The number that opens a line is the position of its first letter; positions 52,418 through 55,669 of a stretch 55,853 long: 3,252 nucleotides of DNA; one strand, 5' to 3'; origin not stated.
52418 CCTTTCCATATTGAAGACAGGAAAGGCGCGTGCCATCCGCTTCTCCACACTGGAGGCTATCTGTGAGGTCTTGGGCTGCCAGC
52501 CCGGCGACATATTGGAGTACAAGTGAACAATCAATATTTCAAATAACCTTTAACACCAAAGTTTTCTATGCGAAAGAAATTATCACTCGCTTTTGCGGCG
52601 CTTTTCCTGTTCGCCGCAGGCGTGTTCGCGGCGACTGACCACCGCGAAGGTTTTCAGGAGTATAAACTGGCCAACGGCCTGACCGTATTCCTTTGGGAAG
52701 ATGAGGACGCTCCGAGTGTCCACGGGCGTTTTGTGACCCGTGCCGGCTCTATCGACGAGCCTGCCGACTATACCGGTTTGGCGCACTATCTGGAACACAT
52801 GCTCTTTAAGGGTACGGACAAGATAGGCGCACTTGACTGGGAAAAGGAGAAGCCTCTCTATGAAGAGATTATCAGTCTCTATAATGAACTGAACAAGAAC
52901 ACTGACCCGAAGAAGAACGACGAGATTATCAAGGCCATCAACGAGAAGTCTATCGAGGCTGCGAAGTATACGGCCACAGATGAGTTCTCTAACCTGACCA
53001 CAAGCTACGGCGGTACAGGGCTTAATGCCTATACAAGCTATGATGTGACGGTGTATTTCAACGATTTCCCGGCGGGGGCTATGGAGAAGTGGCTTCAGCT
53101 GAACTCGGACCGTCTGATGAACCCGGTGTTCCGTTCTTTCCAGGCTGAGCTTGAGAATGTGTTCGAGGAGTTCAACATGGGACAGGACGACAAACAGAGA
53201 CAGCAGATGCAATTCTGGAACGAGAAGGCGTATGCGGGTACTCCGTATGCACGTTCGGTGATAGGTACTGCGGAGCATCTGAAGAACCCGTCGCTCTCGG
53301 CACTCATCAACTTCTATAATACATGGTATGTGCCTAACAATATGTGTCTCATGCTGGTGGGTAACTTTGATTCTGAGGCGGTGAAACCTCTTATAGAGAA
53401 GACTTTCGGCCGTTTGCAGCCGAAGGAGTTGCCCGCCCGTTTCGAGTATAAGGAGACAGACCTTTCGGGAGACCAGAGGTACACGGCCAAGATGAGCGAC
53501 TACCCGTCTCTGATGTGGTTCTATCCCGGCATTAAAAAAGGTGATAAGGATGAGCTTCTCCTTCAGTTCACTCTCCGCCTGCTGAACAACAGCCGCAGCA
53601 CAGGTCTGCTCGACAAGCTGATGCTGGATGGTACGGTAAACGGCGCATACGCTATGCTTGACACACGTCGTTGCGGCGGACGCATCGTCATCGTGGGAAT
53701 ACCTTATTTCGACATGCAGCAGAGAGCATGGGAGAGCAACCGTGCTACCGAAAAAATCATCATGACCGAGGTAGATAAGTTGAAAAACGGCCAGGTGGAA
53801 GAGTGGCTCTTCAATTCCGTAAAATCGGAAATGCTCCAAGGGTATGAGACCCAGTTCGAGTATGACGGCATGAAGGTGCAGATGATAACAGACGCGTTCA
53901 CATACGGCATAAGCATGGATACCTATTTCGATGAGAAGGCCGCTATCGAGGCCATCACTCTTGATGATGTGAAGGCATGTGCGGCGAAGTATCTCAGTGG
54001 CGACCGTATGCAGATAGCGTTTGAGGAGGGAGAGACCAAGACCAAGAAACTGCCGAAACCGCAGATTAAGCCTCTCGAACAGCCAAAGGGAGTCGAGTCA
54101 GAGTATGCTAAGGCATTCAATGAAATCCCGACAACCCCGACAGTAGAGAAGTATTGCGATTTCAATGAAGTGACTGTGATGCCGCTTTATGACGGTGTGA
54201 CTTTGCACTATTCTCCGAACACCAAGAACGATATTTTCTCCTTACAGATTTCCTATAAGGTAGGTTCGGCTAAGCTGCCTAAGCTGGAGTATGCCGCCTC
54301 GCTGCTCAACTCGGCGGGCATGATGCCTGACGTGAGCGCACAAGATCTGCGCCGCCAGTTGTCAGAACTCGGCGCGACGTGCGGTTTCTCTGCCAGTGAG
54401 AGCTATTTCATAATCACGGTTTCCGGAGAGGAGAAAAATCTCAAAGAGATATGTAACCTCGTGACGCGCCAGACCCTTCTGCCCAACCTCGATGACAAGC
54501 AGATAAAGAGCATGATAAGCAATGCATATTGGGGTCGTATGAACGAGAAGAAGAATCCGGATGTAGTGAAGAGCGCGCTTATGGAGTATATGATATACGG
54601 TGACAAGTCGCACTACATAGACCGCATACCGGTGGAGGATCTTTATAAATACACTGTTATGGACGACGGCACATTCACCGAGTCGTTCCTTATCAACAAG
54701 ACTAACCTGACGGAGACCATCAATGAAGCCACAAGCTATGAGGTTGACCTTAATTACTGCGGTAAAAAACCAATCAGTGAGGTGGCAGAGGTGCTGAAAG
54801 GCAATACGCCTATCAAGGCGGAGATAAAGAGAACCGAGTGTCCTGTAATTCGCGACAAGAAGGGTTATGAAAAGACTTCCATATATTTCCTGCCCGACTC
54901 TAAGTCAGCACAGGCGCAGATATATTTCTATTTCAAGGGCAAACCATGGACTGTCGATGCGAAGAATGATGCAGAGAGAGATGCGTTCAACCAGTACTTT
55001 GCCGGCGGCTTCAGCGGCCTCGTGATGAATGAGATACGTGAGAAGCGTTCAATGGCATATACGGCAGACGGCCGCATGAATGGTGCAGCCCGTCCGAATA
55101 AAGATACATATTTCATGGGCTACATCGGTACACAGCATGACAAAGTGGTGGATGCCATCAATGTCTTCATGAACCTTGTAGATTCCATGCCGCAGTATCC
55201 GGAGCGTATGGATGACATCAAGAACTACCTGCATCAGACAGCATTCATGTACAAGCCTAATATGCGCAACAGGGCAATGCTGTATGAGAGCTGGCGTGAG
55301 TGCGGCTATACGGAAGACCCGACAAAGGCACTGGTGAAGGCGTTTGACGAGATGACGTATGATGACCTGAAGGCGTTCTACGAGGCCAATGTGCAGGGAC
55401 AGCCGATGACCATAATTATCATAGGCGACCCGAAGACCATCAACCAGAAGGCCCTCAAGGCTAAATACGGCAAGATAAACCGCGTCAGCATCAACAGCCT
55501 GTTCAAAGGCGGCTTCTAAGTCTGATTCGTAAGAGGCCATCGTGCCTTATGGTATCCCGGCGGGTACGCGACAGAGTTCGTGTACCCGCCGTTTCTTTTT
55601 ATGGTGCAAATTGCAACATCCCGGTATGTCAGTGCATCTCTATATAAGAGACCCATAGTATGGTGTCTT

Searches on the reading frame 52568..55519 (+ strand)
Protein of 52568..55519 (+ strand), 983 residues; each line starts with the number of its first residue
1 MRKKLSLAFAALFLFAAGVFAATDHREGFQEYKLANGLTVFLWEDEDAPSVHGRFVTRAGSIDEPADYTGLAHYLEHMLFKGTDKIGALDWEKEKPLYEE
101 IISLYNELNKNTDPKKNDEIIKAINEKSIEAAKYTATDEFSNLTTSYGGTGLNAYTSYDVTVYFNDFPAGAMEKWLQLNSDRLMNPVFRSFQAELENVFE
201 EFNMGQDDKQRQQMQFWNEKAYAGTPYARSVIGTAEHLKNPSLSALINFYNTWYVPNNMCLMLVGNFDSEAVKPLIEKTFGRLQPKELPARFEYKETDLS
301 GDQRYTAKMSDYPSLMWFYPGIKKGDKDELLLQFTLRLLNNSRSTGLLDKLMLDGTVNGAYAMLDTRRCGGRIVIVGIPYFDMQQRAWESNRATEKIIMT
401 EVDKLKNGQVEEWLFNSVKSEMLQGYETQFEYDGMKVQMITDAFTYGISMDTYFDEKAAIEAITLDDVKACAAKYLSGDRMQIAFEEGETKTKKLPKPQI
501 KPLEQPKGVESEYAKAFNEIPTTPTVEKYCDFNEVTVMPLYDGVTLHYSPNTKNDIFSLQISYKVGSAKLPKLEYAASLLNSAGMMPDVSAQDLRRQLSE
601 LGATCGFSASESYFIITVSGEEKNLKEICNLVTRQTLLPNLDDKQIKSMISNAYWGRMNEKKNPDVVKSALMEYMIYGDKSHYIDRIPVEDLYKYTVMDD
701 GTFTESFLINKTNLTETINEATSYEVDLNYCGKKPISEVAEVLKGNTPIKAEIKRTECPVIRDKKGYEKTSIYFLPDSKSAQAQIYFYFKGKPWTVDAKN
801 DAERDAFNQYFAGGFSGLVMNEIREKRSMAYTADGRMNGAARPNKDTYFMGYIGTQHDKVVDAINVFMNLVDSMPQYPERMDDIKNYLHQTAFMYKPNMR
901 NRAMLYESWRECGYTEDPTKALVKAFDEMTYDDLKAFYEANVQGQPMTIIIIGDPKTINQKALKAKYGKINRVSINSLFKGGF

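Call 34: search_protein_families(library=pfam, proteins=[window:52568-55519:+], max_evalue=0.01)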
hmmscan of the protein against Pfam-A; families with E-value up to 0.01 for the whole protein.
window:52568-55519:+ (983 aa): 2 families
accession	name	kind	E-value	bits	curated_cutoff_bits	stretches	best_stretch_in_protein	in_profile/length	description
PF05193.26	Peptidase_M16_C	-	9.1e-35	120.6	23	2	244-421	5-180/181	Peptidase M16 inactive domain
PF00675.25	Peptidase_M16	-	8.4e-19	68.4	22.3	2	44-87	6-49/149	Insulinase (Peptidase family M16)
